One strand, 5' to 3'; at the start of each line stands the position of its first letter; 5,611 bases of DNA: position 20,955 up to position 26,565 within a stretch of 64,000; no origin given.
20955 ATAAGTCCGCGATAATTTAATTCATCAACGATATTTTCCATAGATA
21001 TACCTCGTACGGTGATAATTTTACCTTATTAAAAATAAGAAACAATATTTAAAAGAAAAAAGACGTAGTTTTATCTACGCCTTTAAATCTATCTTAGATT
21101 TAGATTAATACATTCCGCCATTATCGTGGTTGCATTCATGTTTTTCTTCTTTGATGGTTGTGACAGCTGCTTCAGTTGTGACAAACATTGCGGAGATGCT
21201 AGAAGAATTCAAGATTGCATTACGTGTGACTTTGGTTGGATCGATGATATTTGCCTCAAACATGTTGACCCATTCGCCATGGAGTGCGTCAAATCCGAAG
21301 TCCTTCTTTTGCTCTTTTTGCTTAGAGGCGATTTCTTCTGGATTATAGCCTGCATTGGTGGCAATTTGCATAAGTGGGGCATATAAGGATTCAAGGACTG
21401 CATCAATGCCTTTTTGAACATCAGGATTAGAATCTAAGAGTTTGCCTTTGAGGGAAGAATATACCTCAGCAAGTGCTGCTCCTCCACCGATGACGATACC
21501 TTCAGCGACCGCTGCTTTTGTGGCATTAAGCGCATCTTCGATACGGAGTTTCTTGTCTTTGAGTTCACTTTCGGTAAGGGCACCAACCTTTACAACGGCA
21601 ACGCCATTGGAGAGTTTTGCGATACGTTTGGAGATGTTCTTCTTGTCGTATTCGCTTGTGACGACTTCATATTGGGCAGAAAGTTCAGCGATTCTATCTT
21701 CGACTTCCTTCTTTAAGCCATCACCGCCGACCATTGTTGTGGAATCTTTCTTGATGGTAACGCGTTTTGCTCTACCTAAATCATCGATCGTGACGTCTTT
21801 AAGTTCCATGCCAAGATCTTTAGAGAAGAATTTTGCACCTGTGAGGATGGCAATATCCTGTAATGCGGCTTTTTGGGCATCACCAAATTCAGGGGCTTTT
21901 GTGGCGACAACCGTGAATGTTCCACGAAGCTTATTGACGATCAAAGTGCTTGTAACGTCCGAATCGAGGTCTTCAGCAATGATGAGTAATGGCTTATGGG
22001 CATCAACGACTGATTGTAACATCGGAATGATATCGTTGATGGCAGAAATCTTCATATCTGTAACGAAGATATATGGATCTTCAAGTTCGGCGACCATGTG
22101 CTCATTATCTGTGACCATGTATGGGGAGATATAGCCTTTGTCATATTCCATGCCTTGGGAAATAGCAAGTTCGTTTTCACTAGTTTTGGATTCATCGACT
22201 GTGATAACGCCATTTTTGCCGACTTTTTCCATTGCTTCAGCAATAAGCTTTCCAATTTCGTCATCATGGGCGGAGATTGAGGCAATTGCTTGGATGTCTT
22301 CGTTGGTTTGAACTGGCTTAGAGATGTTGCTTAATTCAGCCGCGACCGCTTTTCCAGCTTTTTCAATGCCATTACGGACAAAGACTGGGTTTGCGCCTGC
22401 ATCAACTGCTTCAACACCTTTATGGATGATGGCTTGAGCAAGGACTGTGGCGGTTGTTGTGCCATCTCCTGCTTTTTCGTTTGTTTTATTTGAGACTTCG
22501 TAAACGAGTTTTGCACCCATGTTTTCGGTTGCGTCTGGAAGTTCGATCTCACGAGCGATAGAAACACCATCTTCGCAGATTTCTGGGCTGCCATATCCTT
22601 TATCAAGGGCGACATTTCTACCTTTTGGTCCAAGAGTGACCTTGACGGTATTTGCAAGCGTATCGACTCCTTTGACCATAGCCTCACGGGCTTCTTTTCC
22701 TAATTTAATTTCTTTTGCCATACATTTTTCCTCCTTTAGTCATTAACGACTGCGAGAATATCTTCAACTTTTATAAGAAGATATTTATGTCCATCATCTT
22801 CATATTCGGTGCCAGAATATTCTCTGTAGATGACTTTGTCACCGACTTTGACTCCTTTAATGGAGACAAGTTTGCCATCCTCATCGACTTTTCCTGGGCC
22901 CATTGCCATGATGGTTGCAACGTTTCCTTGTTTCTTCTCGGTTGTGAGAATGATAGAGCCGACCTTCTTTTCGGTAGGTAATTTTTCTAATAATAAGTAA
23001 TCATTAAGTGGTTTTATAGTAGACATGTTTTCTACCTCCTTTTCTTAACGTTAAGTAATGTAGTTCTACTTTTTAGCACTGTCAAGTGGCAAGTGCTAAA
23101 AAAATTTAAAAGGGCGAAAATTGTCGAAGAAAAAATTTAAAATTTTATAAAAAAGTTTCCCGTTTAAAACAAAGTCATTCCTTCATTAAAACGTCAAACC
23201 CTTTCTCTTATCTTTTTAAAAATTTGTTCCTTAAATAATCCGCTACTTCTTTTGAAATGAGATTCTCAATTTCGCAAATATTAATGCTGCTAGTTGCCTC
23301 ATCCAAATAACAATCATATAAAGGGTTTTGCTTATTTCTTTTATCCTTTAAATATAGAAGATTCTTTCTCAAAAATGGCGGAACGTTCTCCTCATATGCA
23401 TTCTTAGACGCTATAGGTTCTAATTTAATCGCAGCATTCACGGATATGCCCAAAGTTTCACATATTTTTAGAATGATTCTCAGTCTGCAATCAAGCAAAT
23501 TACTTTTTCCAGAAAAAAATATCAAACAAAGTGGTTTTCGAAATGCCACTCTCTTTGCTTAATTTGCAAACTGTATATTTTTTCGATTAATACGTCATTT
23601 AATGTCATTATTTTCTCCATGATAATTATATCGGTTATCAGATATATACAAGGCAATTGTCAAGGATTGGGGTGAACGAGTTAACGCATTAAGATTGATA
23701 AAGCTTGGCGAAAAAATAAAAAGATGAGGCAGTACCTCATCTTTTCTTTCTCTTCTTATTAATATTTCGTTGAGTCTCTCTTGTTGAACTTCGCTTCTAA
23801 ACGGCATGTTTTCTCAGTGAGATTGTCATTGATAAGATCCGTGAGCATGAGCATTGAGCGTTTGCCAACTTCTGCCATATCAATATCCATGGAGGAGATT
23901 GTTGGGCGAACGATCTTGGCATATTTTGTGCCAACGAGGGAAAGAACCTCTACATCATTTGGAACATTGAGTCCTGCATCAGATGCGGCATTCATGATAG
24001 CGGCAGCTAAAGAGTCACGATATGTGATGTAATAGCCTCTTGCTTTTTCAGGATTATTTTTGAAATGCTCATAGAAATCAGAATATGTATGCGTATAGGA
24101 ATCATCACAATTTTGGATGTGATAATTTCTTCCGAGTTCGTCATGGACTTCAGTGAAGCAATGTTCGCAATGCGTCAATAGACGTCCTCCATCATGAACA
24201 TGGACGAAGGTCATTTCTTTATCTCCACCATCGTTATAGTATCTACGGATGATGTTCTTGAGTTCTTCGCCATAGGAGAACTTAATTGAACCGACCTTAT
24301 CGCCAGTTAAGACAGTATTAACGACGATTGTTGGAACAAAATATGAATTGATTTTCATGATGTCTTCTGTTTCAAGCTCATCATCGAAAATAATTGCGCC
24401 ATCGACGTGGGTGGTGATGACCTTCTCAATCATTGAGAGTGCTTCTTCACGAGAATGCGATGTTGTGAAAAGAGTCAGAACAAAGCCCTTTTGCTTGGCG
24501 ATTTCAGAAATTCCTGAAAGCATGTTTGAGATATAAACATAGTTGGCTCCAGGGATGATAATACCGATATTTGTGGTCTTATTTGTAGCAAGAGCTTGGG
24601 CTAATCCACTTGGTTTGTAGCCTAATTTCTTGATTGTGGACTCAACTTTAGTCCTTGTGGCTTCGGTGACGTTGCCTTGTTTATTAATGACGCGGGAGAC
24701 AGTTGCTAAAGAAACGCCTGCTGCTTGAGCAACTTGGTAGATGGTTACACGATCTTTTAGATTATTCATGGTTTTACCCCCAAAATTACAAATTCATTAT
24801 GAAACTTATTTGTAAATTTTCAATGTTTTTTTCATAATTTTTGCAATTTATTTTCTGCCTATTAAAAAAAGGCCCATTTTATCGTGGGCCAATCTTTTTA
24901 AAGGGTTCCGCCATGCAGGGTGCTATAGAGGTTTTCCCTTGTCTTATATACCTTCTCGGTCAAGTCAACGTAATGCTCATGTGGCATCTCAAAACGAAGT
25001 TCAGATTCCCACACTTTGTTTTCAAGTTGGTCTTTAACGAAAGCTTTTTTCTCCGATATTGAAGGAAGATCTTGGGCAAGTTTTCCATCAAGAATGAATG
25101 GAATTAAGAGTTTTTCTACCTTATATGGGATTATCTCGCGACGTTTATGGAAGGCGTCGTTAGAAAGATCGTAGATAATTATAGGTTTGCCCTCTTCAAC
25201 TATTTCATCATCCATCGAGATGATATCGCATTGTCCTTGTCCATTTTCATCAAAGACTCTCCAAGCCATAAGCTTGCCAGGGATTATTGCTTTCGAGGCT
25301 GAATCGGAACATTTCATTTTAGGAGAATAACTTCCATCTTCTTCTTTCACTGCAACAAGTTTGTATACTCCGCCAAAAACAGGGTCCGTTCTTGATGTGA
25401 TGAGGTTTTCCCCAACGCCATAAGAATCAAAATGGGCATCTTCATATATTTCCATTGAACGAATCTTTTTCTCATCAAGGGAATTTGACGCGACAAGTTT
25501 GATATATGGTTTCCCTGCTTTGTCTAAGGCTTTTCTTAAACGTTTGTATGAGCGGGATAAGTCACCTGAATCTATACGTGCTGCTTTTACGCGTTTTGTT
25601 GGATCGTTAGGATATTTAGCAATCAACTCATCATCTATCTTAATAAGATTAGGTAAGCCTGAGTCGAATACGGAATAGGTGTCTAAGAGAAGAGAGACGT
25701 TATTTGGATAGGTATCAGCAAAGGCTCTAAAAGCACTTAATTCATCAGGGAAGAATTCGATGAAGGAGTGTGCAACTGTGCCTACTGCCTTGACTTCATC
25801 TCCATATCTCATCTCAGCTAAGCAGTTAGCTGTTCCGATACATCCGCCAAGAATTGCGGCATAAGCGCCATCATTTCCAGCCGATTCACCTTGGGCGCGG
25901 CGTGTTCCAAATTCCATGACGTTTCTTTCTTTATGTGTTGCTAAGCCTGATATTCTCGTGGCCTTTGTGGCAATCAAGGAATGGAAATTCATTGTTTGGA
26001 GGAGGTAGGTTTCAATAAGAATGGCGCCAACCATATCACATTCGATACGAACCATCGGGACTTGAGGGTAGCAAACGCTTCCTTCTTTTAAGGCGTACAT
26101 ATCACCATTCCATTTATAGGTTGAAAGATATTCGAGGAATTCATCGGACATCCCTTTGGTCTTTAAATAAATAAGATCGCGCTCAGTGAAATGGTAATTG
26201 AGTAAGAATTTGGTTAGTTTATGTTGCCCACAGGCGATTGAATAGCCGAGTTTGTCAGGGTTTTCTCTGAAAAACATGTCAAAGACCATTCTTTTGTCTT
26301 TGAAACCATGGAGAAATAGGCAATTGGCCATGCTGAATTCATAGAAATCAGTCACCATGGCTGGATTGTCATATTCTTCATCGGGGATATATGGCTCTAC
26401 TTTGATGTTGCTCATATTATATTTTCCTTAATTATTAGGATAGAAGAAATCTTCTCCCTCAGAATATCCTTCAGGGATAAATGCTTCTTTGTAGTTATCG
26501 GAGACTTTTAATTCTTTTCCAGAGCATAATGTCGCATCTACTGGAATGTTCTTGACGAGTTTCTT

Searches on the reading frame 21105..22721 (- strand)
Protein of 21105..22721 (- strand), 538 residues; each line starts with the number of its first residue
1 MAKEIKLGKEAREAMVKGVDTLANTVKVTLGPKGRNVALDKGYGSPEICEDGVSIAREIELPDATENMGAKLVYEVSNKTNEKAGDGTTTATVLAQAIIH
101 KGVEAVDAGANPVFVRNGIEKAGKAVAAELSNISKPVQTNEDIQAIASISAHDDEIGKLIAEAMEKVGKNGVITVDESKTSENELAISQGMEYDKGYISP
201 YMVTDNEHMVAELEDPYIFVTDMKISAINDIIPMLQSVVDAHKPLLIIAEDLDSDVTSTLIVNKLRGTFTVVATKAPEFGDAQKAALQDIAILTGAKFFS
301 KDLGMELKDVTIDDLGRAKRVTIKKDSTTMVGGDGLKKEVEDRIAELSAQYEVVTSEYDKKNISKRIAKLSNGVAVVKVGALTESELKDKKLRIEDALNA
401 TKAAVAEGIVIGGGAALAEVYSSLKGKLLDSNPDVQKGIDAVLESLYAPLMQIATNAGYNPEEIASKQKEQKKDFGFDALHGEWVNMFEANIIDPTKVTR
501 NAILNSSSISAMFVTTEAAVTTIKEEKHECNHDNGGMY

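Call 55: search_protein_families(library=pfam, proteins=[window:21105-22721:-], max_evalue=0.00001)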
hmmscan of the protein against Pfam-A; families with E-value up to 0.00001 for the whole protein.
window:21105-22721:- (538 aa): 1 family
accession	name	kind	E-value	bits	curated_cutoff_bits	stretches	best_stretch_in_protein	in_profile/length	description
PF00118.29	Cpn60_TCP1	-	1.4e-65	222.4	34.3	1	22-520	1-486/490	TCP-1/cpn60 chaperonin family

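Call 56: list_cluster_members(proteins=[window:21105-22721:-, P0001, P0122, P0019, P0002, P0024])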
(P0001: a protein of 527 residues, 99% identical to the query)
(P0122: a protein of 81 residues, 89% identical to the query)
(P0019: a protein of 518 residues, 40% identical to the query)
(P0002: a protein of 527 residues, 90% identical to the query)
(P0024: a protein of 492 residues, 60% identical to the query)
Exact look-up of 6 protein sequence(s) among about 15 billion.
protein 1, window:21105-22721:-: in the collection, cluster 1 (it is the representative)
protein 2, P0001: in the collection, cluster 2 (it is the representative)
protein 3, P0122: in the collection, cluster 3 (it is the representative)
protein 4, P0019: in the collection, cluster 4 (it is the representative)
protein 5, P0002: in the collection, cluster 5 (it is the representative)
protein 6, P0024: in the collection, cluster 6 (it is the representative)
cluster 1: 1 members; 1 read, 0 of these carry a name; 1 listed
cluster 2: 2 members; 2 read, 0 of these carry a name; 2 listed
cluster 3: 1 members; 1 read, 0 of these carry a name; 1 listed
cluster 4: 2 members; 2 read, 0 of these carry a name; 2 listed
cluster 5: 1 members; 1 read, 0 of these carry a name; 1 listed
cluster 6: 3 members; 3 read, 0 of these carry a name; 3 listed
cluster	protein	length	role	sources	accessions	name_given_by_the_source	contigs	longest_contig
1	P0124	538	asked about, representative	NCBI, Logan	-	-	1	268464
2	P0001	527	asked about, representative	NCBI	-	-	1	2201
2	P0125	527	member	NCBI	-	-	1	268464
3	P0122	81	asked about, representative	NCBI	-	-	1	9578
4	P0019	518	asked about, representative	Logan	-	-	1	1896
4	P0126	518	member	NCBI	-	-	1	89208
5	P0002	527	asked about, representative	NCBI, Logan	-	-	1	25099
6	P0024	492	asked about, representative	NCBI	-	-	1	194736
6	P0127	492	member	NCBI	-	-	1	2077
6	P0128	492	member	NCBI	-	-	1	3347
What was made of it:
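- The window lies in a 268-kb contig (call 56).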

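Call 57: find_encoding_contigs(protein=P0128, flank=4000, max_places=3)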
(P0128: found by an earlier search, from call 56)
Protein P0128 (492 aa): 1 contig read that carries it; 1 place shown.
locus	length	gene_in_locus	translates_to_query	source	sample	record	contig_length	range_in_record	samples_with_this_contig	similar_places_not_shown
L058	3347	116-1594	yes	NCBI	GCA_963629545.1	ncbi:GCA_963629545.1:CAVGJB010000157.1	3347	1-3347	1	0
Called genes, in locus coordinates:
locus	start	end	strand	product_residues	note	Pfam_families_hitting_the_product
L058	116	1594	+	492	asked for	-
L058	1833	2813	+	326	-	PF02661:Fic, PF21247:Fic-like_C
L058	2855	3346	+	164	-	?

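Call 69: search_protein_families(library=ncbifam, proteins=[L058:116-1594:+], max_evalue=0.01)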
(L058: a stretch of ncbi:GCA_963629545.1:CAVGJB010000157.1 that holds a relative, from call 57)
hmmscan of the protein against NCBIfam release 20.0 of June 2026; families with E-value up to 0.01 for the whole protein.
L058:116-1594:+ (492 aa): 1 family
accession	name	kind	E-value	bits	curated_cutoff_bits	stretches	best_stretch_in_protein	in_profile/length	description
TIGR04088.1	cognate_SipW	domain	6.1e-05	23.1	19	1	18-44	8-34/34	SipW-dependent-type signal peptide-containing protein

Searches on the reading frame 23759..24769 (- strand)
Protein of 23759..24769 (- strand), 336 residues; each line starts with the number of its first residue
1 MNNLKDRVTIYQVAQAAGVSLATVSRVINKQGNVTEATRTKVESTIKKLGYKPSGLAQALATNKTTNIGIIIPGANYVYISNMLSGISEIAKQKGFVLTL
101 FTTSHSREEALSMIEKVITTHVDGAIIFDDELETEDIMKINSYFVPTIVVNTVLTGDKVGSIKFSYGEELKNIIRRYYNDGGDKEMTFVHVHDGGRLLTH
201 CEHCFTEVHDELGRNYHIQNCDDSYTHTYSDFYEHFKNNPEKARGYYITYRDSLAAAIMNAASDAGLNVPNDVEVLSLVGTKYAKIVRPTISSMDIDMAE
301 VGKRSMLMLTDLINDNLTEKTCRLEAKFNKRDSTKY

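Call 55: search_protein_families(library=pfam, proteins=[window:23759-24769:-], max_evalue=0.00001)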
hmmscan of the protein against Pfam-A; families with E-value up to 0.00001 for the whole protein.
window:23759-24769:- (336 aa): 3 families
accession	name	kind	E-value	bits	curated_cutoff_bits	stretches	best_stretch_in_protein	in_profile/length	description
PF00356.27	LacI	-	5.9e-18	64.8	27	1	9-54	1-46/46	Bacterial regulatory proteins, lacI family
PF13377.12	Peripla_BP_3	-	8e-17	62.2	26.5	1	248-334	80-167/167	Periplasmic binding protein-like domain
PF00532.27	Peripla_BP_1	-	1.8e-12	47.8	22.2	1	66-318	2-266/281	Periplasmic binding proteins and sugar binding domain of LacI family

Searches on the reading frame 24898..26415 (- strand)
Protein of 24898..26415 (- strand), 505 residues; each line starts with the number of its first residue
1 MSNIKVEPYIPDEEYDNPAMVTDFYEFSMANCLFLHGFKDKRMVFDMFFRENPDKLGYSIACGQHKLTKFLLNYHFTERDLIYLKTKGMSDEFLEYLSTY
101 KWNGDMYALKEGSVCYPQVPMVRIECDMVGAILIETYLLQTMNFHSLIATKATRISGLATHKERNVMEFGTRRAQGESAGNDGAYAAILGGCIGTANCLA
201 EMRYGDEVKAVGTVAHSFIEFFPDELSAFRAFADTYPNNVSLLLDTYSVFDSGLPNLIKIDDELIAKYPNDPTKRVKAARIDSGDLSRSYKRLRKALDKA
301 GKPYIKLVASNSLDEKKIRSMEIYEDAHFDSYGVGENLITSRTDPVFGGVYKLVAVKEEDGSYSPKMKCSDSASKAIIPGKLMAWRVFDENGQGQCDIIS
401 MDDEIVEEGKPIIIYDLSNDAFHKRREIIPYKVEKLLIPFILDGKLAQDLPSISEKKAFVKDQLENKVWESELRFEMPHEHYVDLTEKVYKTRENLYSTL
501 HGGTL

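Call 55: search_protein_families(library=pfam, proteins=[window:24898-26415:-], max_evalue=0.00001)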
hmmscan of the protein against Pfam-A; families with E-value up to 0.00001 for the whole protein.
window:24898-26415:- (505 aa): 2 families
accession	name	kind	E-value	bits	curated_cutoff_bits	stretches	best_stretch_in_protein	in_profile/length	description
PF17767.7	NAPRTase_N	-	1.7e-26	93.4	32.6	1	20-143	1-125/125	Nicotinate phosphoribosyltransferase (NAPRTase) N-terminal domain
PF17956.6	NAPRTase_C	-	1.8e-22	80.4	23.3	1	384-492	4-110/111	Nicotinate phosphoribosyltransferase C-terminal domain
